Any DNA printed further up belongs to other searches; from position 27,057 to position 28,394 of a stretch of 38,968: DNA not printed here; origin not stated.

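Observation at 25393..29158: DmpF/DmpG (acetaldehyde dehydrogenase / 4-hydroxy-2-oxovalerate aldolase) pair embedded in a nucleotide-sugar operon, next to the ThDP enzyme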

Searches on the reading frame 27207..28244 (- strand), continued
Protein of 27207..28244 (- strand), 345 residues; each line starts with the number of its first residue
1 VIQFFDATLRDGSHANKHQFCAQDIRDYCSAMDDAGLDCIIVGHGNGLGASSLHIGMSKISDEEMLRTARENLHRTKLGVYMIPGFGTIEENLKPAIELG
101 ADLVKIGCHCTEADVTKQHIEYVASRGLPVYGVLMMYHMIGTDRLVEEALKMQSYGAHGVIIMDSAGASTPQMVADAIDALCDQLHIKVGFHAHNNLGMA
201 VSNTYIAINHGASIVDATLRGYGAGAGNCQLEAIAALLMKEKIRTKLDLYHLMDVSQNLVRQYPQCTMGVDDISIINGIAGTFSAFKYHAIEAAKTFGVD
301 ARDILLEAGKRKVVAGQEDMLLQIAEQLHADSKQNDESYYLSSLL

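Call 32: search_dna_similar(query=window:27207-28244:-, collection=plasmids, mode=protein, max_rows=25, rows=spread)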
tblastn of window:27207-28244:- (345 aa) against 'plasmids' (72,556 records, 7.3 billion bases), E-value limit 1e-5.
Records with a match: 475; places in all: 527; records where one place covers at least 80% of the query: 352.
Best place of each record, by identity: <60% 475.
By first word of the organism name: Ralstonia 59; Pseudosulfitobacter 38; Streptomyces 34; Buchnera 31; Rhodococcus 27; Pseudomonas 24; Bacillus 20; Sphingobium 16; Novosphingobium 15; Burkholderia 14; and 76 more.
By predicted mobility (MOB-suite, as given by PLSDB): non-mobilizable 229; conjugative 139; mobilizable 107.
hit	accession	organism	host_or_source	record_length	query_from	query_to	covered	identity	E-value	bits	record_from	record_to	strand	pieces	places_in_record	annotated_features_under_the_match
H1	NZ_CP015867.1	Streptomyces parvulus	-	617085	2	325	94%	50.9%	2e-96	320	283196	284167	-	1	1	dmpG: 4-hydroxy-2-oxovalerate aldolase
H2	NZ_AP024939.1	Thermus thermophilus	-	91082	6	328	94%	46.0%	2e-81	277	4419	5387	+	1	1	dmpG: 4-hydroxy-2-oxovalerate aldolase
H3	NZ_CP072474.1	Priestia aryabhattai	mixed culture,soil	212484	2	334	97%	42.9%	1e-80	275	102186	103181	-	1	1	dmpG: 4-hydroxy-2-oxovalerate aldolase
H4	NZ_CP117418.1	Novosphingobium humi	Single cell,Soil from military shooting ...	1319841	6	330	94%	42.8%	6e-61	218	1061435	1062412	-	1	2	none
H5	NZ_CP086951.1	Pseudosulfitobacter pseudonitzschiae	Skeletonema costatum,The surface ...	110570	6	332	95%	41.9%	9e-70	243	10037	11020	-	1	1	dmpG: 4-hydroxy-2-oxovalerate aldolase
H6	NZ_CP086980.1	Pseudosulfitobacter pseudonitzschiae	Skeletonema costatum,The surface ...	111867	6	332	95%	41.9%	9e-70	243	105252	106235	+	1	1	dmpG: 4-hydroxy-2-oxovalerate aldolase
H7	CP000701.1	Rhizorhabdus wittichii RW1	-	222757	6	325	93%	42.3%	4e-62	221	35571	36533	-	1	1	pyruvate carboxyltransferase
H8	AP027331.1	Sphingobium sp. TomTYG65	-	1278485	6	325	93%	41.9%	1e-67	237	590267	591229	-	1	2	mhpE_1: 4-hydroxy-2-oxovalerate aldolase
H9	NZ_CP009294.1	Novosphingobium pentaromativorans US6-1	mud sediment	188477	6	328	94%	41.2%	2e-62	222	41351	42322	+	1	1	dmpG: 4-hydroxy-2-oxovalerate aldolase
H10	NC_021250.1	Pseudomonas migulae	-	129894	4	338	97%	39.5%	2e-70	244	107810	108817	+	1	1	dmpG: 4-hydroxy-2-oxovalerate aldolase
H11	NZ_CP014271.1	Escherichia coli K-12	cell culture,laboratory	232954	6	328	94%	40.9%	1e-61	219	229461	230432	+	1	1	mhpE: 4-hydroxy-2-oxovalerate aldolase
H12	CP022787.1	Ralstonia solanacearum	Solanum tuberosum,single cell,Potato ...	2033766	6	328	94%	40.9%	4e-60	215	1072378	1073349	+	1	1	dmpG: 4-hydroxy-2-oxovalerate aldolase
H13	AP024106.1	Ralstonia solanacearum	-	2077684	6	328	94%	40.9%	4e-60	215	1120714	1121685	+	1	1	mhpE: 4-hydroxy-2-oxovalerate aldolase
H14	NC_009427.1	Novosphingobium aromaticivorans DSM 12444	-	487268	6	325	93%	41.3%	1e-66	234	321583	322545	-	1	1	dmpG: 4-hydroxy-2-oxovalerate aldolase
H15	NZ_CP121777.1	Acinetobacter johnsonii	Sputum,patient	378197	2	325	94%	40.5%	1e-70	246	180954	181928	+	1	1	dmpG: 4-hydroxy-2-oxovalerate aldolase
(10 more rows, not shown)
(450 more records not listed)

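Call 33: get_annotated_region(hit=H1, flank=8000)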
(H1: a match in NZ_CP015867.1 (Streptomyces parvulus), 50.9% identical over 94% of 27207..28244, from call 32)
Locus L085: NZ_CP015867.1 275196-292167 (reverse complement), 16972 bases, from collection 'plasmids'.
description: Streptomyces parvulus strain 2297 plasmid pSPA1, complete sequence
organism: Streptomyces parvulus (NCBI taxid 146923)
taxonomy: Bacteria; Actinomycetota; Actinomycetes; Kitasatosporales; Streptomycetaceae; Streptomyces; Streptomyces parvulus
host: -; source: -; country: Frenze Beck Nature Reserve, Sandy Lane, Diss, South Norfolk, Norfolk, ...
typing (MOB-suite, as given by PLSDB): non-mobilizable
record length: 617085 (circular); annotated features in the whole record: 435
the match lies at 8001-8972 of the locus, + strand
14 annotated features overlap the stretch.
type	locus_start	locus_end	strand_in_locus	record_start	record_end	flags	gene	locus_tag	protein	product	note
CDS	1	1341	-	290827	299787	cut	-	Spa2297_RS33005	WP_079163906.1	non-ribosomal peptide synthetase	-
CDS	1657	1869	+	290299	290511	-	-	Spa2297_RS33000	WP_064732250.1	MbtH family protein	-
CDS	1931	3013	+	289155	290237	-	hppD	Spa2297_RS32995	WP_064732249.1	4-hydroxyphenylpyruvate dioxygenase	GO:0006559 - L-phenylalanine catabolic process [Evidence IEA]; GO:0006572 - tyrosine catabolic process [Evidence IEA]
CDS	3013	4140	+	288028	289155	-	-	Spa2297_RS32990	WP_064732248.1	alpha-hydroxy acid oxidase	-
CDS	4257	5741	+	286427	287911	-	-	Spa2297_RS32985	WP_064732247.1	tryptophan 7-halogenase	-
CDS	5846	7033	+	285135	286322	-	-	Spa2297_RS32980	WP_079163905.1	prephenate dehydrogenase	-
CDS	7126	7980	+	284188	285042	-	-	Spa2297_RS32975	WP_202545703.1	acetaldehyde dehydrogenase (acetylating)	-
CDS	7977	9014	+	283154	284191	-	dmpG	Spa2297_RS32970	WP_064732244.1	4-hydroxy-2-oxovalerate aldolase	-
CDS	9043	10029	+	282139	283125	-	-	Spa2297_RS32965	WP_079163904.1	methyltransferase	-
CDS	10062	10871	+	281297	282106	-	-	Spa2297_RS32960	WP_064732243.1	fumarylacetoacetate hydrolase family protein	-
CDS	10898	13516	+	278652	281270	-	-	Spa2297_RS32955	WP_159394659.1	amino acid adenylation domain-containing protein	-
CDS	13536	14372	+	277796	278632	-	-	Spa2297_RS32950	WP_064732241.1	siderophore-interacting protein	GO:0055072 - obsolete iron ion homeostasis [Evidence IEA]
CDS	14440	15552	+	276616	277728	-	-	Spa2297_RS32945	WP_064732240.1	hypothetical protein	-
CDS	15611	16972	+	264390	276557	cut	-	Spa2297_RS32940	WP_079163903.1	non-ribosomal peptide synthetase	-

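Call 34: get_annotated_region(hit=H10, flank=6000)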
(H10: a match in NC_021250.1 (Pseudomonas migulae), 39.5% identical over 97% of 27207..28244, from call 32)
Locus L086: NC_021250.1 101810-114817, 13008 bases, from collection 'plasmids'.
description: Pseudomonas migulae plasmid pD2RT, complete sequence
organism: Pseudomonas migulae (NCBI taxid 78543)
taxonomy: Bacteria; Pseudomonadota; Gammaproteobacteria; Pseudomonadales; Pseudomonadaceae; Pseudomonas; Pseudomonas migulae
host: -; source: -; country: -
typing (MOB-suite, as given by PLSDB): conjugative; replicon rep_cluster_1269; relaxase MOBP; mating-pair formation MPF_I
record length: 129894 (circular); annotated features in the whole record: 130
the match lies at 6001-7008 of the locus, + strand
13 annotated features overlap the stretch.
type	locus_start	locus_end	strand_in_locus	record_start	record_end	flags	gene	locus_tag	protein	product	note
CDS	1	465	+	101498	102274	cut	-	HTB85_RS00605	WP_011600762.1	1,6-dihydroxycyclohexa-2,4-diene-1-carboxylate dehydrogenase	-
CDS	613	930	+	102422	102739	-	-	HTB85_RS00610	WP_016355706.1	Fe/S protein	-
CDS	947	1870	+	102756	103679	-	-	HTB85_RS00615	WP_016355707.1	catechol 2,3-dioxygenase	GO:0009712 - catechol-containing compound metabolic process [Evidence IEA]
CDS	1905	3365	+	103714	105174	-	-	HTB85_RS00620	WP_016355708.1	2-hydroxymuconic semialdehyde dehydrogenase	-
CDS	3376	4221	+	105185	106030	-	-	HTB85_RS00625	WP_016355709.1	alpha/beta hydrolase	-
CDS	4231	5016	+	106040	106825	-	dmpE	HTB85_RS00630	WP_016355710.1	2-oxopent-4-enoate hydratase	-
CDS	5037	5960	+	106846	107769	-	-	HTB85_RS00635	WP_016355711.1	acetaldehyde dehydrogenase (acetylating)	-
CDS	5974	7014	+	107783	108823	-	dmpG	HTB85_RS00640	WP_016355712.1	4-hydroxy-2-oxovalerate aldolase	-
CDS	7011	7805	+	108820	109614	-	dmpH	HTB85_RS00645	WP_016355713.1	2-oxo-3-hexenedioate decarboxylase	-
CDS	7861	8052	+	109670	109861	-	-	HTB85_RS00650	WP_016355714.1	2-hydroxymuconate tautomerase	GO:0006725 - cellular aromatic compound metabolic process [Evidence IEA]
CDS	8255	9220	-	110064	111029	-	xylS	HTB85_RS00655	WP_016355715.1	XylDLEGF operon transcriptional activator XylS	-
CDS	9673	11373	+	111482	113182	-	-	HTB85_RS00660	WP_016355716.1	sigma-54-dependent Fis family transcriptional regulator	-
CDS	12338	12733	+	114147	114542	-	tnpB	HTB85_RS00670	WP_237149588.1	IS66 family insertion sequence element accessory protein TnpB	-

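Call 35: get_annotated_region(hit=H11, flank=3000)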
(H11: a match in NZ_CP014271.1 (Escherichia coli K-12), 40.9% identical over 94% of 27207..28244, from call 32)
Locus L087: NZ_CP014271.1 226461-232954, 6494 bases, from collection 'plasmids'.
description: Escherichia coli K-12 strain K-12 DHB4 plasmid F128-(DHB4), complete sequence
organism: Escherichia coli K-12 (NCBI taxid 83333)
taxonomy: Bacteria; Pseudomonadota; Gammaproteobacteria; Enterobacterales; Enterobacteriaceae; Escherichia; Escherichia coli; Escherichia coli K-12
host: -; source: cell culture,laboratory; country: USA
typing (MOB-suite, as given by PLSDB): conjugative; replicon IncFIA,IncFIB,IncFIC; relaxase MOBF; mating-pair formation MPF_F
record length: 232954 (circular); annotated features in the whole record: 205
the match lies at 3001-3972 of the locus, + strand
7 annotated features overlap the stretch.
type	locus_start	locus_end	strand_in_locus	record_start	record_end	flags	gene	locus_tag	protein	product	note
CDS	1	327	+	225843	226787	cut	mhpB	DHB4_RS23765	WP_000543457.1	2,3-dihydroxyphenylpropionate/2, 3-dihydroxicinnamic acid 1,2-dioxygenase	-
CDS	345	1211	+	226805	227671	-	mhpC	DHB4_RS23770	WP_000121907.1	2-hydroxy-6-oxonona-2,4-dienedioate hydrolase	-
CDS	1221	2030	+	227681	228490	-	mhpD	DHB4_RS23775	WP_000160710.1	2-keto-4-pentenoate hydratase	-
CDS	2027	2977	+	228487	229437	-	mhpF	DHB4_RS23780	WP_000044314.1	acetaldehyde dehydrogenase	-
CDS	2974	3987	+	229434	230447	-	mhpE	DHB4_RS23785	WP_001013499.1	4-hydroxy-2-oxovalerate aldolase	-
CDS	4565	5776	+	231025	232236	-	mhpT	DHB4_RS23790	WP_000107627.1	3-(3-hydroxy-phenyl)propionate transporter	-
CDS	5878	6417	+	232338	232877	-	-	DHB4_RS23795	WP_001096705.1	DUF2058 domain-containing protein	-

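Call 42: search_solved_structures(query=window:27207-28244:-, show_alignments=4, max_evalue=1e-50)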
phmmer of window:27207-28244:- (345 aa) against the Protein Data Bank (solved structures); distinct sequences matched with E-value up to 1e-50: 4.
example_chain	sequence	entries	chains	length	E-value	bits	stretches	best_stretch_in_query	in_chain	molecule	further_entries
1nvm_A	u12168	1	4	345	8.9e-72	245.5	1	4-335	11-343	4-hydroxy-2-oxovalerate aldolase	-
8ih7_A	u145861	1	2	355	2.1e-71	244.2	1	3-326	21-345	4-hydroxy-2-oxovalerate aldolase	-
4jn6_A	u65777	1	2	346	5.8e-69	236.2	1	3-329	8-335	4-hydroxy-2-oxovalerate aldolase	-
4lrs_A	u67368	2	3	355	1e-66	228.8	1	2-330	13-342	4-hydroxy-2-oxovalerate aldolase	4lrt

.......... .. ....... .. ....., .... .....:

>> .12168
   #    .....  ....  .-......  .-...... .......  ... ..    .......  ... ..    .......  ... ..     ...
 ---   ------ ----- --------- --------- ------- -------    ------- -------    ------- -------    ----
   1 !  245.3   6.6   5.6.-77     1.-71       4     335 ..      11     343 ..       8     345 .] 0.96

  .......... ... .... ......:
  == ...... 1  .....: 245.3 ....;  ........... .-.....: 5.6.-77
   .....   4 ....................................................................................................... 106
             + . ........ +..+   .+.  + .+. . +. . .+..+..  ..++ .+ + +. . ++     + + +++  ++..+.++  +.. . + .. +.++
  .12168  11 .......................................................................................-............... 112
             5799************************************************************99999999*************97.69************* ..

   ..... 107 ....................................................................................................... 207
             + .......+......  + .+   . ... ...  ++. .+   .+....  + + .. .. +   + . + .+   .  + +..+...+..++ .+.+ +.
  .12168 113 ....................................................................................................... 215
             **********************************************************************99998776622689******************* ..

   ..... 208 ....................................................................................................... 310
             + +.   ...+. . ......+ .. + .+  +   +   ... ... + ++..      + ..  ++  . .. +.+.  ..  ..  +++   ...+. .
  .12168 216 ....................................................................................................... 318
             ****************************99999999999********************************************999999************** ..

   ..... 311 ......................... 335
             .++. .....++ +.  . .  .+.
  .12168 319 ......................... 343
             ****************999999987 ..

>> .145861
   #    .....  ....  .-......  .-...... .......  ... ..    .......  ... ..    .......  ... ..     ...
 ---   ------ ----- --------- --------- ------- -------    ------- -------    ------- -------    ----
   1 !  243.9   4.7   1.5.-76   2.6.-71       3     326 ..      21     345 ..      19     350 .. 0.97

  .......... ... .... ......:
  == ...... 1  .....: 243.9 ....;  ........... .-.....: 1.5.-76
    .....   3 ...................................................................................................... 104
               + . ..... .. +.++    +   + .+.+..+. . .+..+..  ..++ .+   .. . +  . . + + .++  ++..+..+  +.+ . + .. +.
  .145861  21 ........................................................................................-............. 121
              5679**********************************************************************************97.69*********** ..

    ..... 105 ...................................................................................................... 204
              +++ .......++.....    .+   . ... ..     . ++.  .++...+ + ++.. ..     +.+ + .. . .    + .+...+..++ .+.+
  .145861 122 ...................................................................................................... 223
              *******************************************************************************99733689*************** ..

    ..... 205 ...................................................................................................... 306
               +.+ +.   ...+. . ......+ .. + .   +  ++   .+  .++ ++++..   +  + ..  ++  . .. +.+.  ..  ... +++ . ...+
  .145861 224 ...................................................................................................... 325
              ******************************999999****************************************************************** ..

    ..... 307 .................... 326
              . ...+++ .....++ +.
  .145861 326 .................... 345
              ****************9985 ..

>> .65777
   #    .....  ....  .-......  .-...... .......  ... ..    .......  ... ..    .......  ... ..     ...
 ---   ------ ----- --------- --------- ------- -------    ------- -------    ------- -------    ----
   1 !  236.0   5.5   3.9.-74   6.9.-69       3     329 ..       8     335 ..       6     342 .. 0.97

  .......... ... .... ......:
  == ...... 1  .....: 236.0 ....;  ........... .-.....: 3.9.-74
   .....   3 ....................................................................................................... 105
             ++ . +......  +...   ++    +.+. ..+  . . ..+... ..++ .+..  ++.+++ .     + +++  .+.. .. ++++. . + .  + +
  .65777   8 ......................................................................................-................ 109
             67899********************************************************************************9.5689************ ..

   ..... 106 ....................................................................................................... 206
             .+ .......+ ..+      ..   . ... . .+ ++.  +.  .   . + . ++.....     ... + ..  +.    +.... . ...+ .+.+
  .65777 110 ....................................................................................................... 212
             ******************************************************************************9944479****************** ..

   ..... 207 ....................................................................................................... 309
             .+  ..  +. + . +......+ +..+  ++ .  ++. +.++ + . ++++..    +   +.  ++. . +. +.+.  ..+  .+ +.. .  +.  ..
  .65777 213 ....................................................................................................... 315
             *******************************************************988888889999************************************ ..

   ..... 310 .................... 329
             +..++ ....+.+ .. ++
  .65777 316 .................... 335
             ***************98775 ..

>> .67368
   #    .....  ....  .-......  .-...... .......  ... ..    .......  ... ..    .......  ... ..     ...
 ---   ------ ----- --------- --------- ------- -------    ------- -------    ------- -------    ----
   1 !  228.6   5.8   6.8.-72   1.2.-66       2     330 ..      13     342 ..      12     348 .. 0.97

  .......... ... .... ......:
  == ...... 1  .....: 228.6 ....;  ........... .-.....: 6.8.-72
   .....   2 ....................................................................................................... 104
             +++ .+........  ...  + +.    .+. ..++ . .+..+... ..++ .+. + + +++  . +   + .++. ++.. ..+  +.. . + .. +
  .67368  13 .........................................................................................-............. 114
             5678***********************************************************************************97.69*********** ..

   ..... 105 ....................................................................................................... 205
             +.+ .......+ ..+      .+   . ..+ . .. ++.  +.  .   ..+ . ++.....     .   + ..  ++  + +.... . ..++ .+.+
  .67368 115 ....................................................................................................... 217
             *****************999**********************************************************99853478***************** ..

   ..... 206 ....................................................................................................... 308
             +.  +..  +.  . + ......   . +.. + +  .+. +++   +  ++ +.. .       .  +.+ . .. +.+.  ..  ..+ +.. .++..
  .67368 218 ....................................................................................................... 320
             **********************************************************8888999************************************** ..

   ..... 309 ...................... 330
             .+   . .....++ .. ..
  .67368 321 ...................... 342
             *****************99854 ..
